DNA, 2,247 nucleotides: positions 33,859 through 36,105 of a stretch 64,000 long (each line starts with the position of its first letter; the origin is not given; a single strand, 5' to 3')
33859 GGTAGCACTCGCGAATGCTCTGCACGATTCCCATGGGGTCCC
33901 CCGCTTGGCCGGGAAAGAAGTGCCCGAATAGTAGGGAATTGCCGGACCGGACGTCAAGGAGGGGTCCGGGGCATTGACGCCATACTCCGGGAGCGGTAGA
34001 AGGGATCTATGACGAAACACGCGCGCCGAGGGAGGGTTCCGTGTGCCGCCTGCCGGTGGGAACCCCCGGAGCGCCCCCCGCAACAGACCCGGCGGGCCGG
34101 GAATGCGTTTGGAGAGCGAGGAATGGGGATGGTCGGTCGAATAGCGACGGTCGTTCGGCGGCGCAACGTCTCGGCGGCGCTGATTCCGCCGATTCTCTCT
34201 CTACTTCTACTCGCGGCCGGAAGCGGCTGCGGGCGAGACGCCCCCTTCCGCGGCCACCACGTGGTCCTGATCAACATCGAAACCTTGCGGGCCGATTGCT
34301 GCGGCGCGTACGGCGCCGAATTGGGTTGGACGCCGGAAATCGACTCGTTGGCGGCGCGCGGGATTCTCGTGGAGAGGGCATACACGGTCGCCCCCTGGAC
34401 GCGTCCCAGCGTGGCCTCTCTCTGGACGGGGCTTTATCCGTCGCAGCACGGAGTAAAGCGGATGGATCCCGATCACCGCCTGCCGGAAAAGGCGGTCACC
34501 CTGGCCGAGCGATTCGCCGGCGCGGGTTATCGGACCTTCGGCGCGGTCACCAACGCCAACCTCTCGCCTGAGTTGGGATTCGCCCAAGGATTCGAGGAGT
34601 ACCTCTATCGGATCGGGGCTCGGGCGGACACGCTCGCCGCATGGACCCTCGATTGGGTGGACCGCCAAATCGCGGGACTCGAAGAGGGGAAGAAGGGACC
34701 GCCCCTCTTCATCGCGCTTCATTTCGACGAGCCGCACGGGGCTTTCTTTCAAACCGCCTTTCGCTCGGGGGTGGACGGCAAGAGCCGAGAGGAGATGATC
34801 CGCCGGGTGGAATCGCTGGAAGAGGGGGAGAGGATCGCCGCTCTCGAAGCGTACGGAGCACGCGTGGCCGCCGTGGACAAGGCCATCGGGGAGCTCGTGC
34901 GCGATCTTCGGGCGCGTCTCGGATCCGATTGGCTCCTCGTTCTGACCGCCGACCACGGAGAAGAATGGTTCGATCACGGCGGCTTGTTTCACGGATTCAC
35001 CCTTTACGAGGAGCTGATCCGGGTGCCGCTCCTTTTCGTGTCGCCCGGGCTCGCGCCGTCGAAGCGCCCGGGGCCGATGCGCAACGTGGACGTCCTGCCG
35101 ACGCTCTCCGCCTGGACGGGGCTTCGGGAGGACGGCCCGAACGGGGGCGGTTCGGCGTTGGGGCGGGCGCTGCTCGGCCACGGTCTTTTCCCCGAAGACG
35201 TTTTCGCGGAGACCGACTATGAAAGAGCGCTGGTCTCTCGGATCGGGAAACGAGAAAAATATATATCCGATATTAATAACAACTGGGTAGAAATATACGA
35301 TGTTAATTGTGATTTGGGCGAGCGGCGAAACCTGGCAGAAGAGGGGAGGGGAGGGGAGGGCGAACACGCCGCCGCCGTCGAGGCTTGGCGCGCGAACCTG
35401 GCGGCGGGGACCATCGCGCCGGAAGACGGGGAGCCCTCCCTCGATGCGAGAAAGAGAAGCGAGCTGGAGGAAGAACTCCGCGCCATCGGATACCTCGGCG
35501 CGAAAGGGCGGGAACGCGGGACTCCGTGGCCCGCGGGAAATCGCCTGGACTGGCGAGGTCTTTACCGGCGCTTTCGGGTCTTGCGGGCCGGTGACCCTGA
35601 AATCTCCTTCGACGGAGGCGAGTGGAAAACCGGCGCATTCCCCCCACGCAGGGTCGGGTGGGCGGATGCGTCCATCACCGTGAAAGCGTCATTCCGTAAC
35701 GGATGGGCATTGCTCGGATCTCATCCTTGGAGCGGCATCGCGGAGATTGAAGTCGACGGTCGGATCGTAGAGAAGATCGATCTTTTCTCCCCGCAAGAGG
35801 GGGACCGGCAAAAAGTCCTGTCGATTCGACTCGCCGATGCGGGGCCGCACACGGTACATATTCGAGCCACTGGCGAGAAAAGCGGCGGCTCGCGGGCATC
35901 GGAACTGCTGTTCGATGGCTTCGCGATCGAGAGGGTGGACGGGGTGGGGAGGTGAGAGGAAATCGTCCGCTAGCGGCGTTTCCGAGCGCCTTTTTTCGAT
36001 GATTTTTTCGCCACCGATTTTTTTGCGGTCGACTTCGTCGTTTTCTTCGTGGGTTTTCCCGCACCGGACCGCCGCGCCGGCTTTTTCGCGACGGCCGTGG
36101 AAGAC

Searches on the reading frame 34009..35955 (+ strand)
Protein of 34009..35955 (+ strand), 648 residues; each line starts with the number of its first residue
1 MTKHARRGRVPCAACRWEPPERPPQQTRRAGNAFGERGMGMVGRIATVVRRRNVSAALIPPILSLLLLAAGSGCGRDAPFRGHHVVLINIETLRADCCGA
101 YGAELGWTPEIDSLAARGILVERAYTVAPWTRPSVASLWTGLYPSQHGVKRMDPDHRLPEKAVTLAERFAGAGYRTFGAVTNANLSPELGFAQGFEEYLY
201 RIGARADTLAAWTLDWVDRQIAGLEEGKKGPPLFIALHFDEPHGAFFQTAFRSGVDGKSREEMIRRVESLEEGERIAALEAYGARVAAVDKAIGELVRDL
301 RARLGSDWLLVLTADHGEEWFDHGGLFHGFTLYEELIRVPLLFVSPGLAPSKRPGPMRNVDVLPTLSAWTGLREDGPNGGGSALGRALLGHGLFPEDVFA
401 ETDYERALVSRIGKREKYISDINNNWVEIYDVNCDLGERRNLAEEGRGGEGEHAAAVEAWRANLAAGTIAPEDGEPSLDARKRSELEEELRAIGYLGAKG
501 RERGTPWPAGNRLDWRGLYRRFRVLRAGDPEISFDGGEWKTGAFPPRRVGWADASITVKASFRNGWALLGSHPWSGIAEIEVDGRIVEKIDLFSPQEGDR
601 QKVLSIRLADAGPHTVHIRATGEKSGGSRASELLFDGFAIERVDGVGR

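Call 71: search_protein_families(library=pfam, proteins=[window:34009-35955:+], max_evalue=0.00001)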
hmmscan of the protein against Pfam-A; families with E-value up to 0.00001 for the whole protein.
window:34009-35955:+ (648 aa): 2 families
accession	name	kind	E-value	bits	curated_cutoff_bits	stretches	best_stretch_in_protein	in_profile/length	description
PF00884.28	Sulfatase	-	8e-39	134.2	25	1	84-371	2-300/301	Sulfatase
PF01663.27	Phosphodiest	-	5.6e-11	43.1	23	0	85-149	1-62/342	Type I phosphodiesterase / nucleotide pyrophosphatase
